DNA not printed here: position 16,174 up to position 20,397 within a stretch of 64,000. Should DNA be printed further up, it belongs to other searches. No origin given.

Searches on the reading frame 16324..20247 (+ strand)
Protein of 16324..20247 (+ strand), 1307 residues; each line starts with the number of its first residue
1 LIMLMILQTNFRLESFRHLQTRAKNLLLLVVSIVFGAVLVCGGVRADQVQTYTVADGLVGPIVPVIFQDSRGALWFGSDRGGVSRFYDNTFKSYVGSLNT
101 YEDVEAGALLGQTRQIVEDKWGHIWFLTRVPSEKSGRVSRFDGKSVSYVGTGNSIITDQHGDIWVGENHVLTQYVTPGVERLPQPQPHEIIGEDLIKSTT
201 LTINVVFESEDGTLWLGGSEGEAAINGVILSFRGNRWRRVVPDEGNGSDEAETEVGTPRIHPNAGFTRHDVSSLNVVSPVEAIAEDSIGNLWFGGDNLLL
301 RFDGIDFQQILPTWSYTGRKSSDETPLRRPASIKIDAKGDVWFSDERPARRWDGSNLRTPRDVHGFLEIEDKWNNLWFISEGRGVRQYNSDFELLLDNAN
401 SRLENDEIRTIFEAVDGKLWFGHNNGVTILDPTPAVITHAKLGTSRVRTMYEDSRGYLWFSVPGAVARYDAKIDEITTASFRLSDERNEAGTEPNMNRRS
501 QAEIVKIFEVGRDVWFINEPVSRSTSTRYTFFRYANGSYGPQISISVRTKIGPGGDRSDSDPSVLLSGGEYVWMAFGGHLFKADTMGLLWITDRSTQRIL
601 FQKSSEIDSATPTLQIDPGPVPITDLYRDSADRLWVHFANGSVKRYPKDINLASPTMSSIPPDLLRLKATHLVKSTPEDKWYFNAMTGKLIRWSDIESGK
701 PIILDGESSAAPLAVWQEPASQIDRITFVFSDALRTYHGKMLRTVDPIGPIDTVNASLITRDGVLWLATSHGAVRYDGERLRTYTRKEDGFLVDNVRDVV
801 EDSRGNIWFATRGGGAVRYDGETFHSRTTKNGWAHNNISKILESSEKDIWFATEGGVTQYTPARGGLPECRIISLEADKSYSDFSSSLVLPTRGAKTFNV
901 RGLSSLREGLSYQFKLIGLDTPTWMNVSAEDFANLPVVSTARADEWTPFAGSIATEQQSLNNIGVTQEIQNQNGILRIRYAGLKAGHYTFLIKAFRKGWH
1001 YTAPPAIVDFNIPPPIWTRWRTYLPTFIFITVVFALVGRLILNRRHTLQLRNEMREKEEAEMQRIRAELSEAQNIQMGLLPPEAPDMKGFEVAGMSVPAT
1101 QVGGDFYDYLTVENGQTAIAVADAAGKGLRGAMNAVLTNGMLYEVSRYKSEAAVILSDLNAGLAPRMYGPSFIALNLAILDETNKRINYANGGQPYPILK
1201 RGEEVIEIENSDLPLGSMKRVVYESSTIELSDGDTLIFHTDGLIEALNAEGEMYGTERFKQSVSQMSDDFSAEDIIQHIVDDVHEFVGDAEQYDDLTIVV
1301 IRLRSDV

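Call 10: search_protein_families(library=pfam, proteins=[window:16324-20247:+], max_evalue=0.00001)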
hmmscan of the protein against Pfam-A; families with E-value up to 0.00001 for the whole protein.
window:16324-20247:+ (1307 aa): 2 families
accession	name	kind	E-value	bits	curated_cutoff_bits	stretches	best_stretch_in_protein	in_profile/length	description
PF07228.17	SpoIIE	-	2.5e-38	132.4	25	1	1114-1303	2-191/192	Stage II sporulation protein E (SpoIIE)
PF07494.17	Reg_prop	-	3.8e-35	115.8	20.4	0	792-813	3-24/24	Two component regulator propeller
